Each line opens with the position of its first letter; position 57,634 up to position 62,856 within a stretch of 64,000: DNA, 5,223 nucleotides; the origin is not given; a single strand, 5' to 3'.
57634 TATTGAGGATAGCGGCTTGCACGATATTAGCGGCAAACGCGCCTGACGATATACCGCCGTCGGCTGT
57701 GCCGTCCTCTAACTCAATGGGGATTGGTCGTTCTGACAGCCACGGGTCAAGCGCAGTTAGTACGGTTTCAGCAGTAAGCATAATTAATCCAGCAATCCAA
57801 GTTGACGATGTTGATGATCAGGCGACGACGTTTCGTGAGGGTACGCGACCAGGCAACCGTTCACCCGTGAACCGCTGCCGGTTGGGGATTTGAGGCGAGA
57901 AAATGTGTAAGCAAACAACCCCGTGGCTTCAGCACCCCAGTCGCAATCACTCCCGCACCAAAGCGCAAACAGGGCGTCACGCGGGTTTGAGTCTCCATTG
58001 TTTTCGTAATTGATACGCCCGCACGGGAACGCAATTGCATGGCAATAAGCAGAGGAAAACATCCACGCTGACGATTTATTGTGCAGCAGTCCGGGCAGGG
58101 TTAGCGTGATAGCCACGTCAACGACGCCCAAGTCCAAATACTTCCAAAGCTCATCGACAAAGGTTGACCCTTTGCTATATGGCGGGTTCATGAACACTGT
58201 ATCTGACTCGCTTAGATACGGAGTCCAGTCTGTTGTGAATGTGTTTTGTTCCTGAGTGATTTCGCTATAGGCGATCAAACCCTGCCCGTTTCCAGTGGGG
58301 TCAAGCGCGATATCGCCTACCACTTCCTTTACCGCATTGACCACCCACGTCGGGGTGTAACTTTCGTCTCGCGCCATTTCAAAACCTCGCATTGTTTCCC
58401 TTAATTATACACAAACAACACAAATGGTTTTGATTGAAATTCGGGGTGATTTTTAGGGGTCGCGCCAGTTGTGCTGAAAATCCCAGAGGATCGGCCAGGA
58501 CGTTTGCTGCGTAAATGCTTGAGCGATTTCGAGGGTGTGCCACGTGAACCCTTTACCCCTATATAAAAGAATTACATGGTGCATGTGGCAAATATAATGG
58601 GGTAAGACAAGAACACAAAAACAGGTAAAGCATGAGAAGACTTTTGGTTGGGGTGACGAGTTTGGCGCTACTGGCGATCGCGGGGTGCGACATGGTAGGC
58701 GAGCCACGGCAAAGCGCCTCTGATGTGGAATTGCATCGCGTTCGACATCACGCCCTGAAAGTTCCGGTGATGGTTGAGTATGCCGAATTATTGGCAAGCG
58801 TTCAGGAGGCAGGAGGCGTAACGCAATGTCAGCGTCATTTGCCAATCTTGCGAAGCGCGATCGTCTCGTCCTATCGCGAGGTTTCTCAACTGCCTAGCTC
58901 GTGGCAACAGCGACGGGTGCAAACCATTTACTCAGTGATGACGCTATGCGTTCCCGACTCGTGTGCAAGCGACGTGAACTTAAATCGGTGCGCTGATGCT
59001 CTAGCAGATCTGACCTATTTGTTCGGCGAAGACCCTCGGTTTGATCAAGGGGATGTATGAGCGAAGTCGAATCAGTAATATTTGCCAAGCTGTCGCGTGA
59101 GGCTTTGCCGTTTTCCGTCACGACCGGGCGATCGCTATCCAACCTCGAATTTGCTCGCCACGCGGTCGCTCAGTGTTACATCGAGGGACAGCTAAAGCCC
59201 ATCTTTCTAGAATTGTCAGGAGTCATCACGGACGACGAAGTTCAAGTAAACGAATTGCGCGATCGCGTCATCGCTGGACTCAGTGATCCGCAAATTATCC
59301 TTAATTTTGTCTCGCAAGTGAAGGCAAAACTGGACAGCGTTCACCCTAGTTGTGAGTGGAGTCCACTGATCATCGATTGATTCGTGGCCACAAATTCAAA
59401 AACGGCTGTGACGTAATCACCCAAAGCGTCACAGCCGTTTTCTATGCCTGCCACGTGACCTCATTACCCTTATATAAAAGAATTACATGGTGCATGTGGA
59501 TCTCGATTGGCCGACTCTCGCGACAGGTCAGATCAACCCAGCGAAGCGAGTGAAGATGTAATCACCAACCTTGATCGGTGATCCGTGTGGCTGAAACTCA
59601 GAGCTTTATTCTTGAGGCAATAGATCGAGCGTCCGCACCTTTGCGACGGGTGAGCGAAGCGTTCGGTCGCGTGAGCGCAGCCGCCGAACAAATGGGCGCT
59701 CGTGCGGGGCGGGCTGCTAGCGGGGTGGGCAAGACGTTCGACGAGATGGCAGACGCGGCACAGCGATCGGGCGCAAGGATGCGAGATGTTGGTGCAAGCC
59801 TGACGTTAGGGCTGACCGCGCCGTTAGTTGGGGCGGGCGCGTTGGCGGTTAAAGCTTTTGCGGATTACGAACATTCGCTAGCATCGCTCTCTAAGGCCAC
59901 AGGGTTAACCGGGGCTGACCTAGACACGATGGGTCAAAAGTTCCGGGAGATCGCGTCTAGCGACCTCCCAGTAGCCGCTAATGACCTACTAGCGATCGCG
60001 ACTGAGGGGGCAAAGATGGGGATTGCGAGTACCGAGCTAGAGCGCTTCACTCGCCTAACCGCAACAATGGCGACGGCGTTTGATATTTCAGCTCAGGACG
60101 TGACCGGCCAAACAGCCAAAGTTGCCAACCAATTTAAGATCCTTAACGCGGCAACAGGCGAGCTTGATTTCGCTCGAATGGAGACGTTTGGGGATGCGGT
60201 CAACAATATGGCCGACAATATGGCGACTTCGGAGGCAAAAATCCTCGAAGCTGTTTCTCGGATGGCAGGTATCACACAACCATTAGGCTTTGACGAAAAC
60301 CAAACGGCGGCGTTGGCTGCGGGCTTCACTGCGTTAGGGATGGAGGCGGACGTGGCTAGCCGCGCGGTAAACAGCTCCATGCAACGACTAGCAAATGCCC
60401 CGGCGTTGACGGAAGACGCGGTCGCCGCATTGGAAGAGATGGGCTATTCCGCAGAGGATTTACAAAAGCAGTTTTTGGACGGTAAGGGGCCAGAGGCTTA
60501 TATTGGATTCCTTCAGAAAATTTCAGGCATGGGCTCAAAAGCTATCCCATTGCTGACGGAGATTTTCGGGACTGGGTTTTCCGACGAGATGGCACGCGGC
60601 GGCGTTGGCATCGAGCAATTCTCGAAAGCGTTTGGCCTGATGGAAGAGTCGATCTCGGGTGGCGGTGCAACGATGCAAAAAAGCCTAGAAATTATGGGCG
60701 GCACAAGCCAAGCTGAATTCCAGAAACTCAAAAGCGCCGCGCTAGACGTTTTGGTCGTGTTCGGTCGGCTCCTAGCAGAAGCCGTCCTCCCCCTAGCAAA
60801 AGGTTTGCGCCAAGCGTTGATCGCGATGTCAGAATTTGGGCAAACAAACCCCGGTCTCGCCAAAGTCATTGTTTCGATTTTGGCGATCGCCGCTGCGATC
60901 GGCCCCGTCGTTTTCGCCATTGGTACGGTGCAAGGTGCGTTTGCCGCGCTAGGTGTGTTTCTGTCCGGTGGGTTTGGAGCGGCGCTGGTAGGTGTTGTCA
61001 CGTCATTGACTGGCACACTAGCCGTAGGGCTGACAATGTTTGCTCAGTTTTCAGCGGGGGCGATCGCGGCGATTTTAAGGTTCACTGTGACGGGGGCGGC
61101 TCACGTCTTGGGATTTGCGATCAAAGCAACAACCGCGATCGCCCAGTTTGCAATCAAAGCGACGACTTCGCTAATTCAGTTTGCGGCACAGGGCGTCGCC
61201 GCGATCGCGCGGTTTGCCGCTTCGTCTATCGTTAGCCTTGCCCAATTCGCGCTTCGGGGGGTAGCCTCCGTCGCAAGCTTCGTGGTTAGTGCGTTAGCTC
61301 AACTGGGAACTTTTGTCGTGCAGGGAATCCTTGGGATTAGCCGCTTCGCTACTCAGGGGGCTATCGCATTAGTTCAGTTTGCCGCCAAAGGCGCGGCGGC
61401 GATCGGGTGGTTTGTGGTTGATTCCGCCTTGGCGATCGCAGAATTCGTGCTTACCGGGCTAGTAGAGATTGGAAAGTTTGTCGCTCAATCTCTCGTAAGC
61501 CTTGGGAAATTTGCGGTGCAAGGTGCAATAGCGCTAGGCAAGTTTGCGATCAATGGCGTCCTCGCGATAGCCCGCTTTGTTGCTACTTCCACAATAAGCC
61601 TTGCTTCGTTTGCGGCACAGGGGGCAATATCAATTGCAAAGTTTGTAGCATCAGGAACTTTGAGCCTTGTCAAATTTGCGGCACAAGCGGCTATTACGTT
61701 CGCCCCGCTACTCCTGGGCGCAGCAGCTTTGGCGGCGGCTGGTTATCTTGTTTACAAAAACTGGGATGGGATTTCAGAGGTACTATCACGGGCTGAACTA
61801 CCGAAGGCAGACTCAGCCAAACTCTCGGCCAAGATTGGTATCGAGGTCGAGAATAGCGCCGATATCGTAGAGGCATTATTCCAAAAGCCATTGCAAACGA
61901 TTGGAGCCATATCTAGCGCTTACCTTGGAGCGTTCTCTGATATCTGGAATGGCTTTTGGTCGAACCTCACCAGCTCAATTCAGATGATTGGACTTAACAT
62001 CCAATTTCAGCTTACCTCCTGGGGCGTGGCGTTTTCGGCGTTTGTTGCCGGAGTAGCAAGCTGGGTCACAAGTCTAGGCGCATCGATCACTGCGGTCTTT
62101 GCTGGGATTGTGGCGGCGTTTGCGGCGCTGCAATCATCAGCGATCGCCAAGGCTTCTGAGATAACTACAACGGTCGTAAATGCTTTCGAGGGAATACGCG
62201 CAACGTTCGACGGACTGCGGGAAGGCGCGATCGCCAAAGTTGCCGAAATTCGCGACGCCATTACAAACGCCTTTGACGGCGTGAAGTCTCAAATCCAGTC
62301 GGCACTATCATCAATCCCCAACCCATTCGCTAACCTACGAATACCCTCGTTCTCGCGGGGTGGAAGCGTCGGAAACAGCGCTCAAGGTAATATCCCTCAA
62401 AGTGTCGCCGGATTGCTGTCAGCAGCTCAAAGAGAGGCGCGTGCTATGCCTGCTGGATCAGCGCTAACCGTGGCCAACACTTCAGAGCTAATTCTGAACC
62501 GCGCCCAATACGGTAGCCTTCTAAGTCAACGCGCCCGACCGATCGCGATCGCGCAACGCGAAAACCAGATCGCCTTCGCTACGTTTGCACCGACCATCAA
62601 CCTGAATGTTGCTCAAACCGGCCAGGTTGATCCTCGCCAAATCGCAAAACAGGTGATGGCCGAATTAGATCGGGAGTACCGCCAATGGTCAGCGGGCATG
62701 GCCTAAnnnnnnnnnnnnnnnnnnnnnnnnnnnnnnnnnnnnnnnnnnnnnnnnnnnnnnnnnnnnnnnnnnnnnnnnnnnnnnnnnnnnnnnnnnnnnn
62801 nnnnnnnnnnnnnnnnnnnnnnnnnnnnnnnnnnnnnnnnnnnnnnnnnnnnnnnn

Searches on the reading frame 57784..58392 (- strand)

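Call 12: search_protein_families(library=phrogs, proteins=[window:57784-58392:-], max_evalue=0.001)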
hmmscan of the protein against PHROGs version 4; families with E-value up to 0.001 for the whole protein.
window:57784-58392:- (202 aa): 3 families
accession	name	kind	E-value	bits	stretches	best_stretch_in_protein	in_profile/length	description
phrog_111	-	other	2.4e-15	58.1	1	6-133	62-182/345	DNA methyltransferase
phrog_799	-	other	4e-05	24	1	39-136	262-355/458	DNA methyltransferase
phrog_33262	-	moron, auxiliary metabolic gene and host takeover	0.00072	19.1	1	9-77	305-374/495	phosphoadenosine phosphosulfate reductase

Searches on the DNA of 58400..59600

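Call 106: search_rna_families(source=window, start=58400, end=59600, threshold=evalue, max_evalue=1)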
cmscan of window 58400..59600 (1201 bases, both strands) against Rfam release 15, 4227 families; matches with E-value up to 1: 4.
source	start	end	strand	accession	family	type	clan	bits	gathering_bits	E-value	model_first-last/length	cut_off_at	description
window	59391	59450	-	RF00047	mir-2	Gene; miRNA;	-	24.5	45.5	0.052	1-72/72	no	mir-2 microRNA precursor family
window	59399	59441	+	RF00047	mir-2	Gene; miRNA;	-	22.2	45.5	0.19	10-61/72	no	mir-2 microRNA precursor family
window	59381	59457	-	RF04054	mir-2944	Gene; miRNA;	-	20.3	56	0.46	1-82/82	no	mir-2944 microRNA precursor family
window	59397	59442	+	RF04114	MIR4374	Gene; miRNA;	-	18.2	105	0.97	1-119/119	no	MIR4374 microRNA precursor family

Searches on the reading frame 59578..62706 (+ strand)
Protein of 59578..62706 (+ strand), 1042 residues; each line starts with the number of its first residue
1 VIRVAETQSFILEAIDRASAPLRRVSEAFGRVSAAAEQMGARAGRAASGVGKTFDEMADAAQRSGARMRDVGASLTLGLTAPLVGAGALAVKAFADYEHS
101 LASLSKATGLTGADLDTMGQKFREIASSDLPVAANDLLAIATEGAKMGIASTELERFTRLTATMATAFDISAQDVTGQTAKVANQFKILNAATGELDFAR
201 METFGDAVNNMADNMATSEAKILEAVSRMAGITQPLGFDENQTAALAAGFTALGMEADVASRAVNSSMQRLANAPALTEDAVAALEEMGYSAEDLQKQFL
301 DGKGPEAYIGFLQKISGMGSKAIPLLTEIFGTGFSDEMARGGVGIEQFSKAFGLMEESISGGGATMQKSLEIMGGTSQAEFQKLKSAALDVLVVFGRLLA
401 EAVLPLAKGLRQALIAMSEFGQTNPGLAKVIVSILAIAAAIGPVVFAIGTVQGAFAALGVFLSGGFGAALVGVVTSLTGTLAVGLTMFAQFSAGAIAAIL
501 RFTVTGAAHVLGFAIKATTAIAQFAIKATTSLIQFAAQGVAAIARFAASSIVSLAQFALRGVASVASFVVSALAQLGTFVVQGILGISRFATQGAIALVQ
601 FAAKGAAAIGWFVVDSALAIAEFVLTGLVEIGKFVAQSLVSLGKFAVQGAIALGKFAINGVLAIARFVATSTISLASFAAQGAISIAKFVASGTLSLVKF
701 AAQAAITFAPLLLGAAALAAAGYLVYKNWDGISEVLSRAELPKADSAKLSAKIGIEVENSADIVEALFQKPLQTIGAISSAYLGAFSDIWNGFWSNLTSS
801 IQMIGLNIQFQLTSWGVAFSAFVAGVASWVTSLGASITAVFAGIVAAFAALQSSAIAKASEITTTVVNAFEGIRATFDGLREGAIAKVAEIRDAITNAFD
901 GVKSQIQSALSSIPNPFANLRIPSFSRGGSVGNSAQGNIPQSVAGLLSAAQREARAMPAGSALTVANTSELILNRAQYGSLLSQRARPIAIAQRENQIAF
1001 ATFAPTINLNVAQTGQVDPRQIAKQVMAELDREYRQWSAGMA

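Call 9: search_protein_families(library=phrogs, proteins=[window:59578-62706:+])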
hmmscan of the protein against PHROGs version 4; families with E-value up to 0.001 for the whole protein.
window:59578-62706:+ (1042 aa): 15 families
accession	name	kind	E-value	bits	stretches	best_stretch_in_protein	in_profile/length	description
phrog_28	-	tail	4.4e-47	162.3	1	10-737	114-685/1228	tail length tape measure protein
phrog_1272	-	tail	5.3e-36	124.9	1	5-920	160-1085/1606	tail length tape measure protein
phrog_167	-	tail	3.6e-28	98.9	1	17-913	215-966/1555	tail length tape measure protein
phrog_35707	-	tail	2e-26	93.9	1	9-353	7-337/755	tail length tape measure protein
phrog_991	-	tail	5.6e-24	84.8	1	12-621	219-718/1966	tail length tape measure protein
phrog_13339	-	tail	1.4e-23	83.1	1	16-300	18-286/2156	tail length tape measure protein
phrog_1533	-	tail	3.4e-23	82.2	1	46-558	204-684/1688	tail length tape measure protein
phrog_1293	-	tail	6.2e-23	81.6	1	13-541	98-616/1424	tail length tape measure protein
phrog_4704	-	tail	2.2e-19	70.6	1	14-463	136-571/625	tail length tape measure protein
phrog_14441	-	tail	3.6e-15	57.4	1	10-265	9-240/241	tail length tape measure protein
phrog_23108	-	tail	6.4e-11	41.5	1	90-320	445-668/1552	tail length tape measure protein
phrog_25337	-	tail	1.6e-10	40.3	1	48-550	154-639/1456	tail length tape measure protein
phrog_17321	-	unknown function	8e-10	37.7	1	55-285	51-279/1484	-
phrog_32306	-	tail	9.4e-05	22.2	1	894-1035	567-686/693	tail protein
phrog_17727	-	tail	0.00053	20.1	1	287-455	42-205/443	tail length tape measure protein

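Call 10: search_protein_families(library=pfam, proteins=[window:59578-62706:+])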
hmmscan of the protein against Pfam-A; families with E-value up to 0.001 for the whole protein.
window:59578-62706:+ (1042 aa): 1 family
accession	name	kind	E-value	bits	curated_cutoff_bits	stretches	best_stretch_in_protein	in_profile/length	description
PF10145.14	PhageMin_Tail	-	3.8e-24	86.1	33.2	1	127-331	8-201/201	Phage-related minor tail protein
